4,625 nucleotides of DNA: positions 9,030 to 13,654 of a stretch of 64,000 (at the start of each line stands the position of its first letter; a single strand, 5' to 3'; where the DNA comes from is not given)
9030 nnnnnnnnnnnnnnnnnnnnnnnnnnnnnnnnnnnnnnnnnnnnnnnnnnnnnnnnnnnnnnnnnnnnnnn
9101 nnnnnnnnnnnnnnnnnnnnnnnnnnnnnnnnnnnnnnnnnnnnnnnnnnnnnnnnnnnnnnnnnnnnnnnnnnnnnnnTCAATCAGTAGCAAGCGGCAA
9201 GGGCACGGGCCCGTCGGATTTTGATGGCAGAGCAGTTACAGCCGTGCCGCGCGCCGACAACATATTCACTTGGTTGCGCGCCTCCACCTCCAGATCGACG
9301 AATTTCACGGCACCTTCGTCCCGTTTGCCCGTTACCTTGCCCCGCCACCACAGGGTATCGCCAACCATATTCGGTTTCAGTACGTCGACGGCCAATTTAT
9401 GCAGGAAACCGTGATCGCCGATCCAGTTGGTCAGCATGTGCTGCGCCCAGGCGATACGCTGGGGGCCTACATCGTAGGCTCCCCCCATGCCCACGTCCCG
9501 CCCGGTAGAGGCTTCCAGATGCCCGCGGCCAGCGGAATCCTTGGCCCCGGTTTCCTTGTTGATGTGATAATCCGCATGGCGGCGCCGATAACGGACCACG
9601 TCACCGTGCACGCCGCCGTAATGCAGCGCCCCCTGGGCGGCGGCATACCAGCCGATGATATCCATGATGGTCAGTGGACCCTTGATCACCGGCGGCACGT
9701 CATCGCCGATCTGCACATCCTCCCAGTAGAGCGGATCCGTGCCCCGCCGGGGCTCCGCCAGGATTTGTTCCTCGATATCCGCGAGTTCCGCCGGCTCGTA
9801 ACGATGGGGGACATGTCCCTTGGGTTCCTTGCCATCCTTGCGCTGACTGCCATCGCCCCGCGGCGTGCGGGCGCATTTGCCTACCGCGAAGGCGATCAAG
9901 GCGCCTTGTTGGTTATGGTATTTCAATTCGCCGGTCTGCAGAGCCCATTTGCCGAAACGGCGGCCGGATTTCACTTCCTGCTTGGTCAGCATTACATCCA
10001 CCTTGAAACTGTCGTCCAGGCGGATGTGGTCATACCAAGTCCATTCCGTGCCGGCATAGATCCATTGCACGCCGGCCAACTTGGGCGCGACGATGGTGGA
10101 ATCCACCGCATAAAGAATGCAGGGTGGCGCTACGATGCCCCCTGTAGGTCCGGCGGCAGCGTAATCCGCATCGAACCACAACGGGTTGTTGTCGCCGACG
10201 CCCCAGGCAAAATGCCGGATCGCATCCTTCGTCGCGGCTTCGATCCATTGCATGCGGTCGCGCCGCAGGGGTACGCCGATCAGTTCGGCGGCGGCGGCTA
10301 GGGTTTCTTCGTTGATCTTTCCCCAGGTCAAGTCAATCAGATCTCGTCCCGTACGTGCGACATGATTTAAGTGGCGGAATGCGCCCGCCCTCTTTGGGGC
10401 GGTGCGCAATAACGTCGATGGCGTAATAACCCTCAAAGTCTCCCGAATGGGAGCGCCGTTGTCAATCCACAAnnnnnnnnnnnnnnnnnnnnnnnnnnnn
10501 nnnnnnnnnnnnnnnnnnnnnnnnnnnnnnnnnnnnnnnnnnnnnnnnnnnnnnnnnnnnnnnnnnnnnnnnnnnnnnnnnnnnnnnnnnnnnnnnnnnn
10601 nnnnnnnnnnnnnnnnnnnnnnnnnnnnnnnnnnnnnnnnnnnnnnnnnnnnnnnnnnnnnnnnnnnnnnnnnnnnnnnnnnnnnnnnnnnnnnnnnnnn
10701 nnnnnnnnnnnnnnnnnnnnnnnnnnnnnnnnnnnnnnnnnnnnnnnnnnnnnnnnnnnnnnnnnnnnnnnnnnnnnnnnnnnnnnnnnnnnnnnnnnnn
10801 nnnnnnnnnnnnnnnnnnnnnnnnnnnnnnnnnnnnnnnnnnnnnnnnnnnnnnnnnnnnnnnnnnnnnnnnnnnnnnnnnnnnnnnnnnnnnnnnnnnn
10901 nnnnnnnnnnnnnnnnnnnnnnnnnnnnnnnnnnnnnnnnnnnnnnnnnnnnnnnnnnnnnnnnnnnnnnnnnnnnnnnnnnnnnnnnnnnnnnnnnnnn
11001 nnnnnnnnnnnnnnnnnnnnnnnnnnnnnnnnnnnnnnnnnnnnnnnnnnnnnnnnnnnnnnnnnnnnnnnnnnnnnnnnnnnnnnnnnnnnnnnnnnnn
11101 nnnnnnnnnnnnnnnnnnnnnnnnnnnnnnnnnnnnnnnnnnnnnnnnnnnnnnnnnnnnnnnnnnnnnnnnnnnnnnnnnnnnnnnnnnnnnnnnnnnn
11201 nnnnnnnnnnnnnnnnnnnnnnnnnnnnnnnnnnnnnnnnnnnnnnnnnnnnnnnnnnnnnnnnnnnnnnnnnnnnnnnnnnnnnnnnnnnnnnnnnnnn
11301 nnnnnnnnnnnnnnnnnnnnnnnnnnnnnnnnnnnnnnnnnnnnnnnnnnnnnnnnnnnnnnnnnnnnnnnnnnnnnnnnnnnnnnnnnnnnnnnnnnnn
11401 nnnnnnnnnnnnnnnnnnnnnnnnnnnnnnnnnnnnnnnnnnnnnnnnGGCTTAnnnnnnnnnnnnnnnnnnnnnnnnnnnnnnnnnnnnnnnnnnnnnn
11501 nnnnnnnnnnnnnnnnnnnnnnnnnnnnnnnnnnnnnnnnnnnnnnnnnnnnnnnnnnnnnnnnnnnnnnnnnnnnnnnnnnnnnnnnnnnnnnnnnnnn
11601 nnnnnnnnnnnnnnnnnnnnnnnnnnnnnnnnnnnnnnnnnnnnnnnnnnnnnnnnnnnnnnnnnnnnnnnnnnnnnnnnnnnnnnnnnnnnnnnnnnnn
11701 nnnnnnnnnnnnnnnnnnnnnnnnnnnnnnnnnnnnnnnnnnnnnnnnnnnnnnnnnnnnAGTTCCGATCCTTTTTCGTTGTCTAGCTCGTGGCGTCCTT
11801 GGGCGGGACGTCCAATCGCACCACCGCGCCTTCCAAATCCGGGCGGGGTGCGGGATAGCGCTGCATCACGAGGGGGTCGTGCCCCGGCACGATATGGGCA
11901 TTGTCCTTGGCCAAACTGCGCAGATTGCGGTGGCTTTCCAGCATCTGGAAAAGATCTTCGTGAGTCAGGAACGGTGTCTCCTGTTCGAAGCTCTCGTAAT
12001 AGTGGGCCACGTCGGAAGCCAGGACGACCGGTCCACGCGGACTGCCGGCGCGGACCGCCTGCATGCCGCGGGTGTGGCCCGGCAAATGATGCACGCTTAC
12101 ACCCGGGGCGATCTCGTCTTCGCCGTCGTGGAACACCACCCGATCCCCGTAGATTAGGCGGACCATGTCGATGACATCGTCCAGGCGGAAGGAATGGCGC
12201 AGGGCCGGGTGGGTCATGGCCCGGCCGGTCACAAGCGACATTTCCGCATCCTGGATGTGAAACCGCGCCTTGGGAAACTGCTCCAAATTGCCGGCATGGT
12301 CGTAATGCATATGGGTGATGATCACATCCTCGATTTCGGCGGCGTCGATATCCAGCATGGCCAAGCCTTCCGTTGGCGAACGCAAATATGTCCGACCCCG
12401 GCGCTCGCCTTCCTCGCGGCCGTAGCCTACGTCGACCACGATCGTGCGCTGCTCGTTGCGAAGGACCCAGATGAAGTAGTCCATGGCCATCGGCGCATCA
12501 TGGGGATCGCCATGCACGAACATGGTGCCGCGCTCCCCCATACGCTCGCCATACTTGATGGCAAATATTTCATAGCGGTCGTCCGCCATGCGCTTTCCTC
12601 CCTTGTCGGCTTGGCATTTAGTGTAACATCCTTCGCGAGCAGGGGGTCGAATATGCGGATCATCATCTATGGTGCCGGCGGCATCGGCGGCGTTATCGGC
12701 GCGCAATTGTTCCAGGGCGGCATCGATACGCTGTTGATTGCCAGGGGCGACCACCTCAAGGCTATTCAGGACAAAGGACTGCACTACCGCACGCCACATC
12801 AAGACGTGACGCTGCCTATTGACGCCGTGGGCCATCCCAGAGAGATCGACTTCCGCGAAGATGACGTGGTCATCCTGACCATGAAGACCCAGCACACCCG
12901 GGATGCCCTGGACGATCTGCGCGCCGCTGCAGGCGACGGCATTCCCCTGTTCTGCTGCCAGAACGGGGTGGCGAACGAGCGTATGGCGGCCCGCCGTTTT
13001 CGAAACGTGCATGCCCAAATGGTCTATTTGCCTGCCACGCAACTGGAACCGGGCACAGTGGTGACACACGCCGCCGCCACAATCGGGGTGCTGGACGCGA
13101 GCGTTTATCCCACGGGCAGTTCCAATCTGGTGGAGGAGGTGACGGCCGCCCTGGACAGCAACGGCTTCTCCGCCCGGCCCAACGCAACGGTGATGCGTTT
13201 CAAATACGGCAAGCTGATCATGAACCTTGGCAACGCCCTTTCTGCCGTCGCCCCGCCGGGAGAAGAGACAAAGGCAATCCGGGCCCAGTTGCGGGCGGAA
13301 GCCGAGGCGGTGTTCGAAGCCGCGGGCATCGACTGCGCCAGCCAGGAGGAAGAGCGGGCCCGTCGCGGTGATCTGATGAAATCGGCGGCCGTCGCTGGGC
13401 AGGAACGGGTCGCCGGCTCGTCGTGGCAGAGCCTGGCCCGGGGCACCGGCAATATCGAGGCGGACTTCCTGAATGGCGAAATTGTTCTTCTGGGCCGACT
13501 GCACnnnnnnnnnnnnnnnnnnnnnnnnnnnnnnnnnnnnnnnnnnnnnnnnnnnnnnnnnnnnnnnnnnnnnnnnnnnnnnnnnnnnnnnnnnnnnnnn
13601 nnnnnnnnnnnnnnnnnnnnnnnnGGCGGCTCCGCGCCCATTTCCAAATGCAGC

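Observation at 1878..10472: Five-gene translationally coupled operon: MaoC double-hotdog hydratase - fused CoA-transferase - AMP-ligase - HyuA - HyuB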

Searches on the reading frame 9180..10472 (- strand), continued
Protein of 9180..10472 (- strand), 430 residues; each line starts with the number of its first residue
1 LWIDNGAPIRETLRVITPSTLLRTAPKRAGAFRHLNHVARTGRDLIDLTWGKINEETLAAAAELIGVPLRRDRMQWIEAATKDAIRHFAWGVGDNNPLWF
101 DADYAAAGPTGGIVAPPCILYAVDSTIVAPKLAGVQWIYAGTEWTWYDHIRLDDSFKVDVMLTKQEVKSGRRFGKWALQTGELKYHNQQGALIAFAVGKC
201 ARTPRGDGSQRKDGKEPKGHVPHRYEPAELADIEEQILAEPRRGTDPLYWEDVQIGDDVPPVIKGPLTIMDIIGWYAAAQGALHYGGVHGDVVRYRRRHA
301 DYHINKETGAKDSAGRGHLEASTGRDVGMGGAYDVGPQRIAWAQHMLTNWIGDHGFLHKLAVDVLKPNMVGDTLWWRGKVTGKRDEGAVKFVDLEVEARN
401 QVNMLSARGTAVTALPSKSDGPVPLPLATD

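Call 78: search_protein_representatives(protein=window:9180-10331:-)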
Query: 383 residues. Proteins with E-value up to 0.001 (for the whole library): 2065; up to 1e-10: 969; up to 1e-30: 342. The best 150 are listed.
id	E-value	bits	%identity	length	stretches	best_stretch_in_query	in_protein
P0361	5.8e-106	371.8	66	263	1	120-383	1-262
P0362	9.6e-91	321.6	43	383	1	2-381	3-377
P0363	1.2e-89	318.0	43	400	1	2-376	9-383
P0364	4.3e-86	306.3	44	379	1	6-372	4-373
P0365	3.7e-81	290.1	41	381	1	6-371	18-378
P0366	2.3e-80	287.5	62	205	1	1-202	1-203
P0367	6.0e-78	279.5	42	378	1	23-372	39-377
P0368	6.0e-77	276.2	40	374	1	8-371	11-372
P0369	2.7e-74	267.5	52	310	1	2-249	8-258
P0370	8.1e-72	259.3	40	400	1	6-372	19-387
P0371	5.6e-70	253.3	43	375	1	5-371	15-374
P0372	4.9e-69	250.1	42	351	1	27-373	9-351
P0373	8.1e-68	246.1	38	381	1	2-376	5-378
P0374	8.5e-67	242.8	39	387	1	2-377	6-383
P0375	5.4e-66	240.1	48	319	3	283-381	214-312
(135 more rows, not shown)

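Call 90: search_protein_families(library=pfam, proteins=[L084:7255-7695:-], max_evalue=0.0001)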
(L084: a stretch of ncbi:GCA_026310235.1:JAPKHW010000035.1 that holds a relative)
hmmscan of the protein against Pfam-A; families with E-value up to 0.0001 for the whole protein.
L084:7255-7695:- (146 aa): 1 family
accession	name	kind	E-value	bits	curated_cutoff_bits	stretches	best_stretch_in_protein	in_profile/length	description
PF01575.25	MaoC_dehydratas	-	1.7e-20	73.3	27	1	18-108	12-103/123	MaoC like domain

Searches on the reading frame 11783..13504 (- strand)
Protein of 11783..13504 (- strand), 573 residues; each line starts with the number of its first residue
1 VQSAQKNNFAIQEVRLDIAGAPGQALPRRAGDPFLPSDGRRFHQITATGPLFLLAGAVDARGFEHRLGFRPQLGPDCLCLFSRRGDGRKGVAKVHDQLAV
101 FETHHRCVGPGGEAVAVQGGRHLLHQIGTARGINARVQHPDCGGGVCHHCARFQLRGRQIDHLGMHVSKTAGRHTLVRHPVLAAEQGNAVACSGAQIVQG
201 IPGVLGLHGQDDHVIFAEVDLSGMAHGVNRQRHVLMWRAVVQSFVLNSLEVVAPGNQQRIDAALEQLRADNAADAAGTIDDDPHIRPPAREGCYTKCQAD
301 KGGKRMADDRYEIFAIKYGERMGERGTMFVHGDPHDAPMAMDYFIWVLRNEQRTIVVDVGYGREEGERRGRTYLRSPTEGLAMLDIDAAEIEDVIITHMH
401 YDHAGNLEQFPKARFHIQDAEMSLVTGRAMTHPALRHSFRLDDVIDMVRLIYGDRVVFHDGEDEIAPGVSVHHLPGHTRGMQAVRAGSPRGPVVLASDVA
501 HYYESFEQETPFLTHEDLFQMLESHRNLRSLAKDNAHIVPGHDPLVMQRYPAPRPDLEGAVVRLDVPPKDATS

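Call 3: search_protein_families(library=pfam, proteins=[window:11783-13504:-])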
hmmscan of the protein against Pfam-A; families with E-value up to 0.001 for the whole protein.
window:11783-13504:- (573 aa): 2 families
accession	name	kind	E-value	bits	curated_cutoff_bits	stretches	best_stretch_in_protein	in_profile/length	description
PF00753.33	Lactamase_B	-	1.5e-13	51.6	22.7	1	345-510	8-161/196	Metallo-beta-lactamase superfamily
PF12706.13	Lactamase_B_2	-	0.00027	21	27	1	384-446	24-81/200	Beta-lactamase superfamily domain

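Call 4: search_protein_families(library=ncbifam, proteins=[window:11783-13504:-])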
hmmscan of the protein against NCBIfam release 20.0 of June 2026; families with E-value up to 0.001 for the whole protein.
window:11783-13504:- (573 aa): 7 families
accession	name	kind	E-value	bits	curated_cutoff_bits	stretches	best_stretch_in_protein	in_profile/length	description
NF045699.1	AHLLactAiiA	equivalog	2.1e-18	66.4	375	1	387-544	92-238/251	quorum-quenching N-acyl homoserine lactonase AiiA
NF047979.1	lactonase_AidB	equivalog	9.3e-18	64.4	360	1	335-505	43-212/271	AidB family quorum-quenching N-acyl homoserine lactonase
NF045700.1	AHLLactAttM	equivalog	1.1e-12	48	390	1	381-550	84-253/257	AttM family quorum-quenching N-acyl homoserine lactonase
NF047925.1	pyridox_lacton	equivalog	8.1e-11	42.2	325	1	381-550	79-260/268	4-pyridoxolactonase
NF047976.1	lactonase_AhlS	equivalog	9.5e-10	38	475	1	381-546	94-263/276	AhlS family quorum-quenching N-acyl homoserine lactonase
NF047919.1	lactonase_YtnP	equivalog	2.2e-09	36.9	425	1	348-488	52-198/274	YtnP family quorum-quenching lactonase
NF041257.1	GntH_guanitoxin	equivalog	0.00097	18.1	333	0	382-410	59-87/374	guanitoxin biosynthesis MBL fold metallo-hydrolase GntH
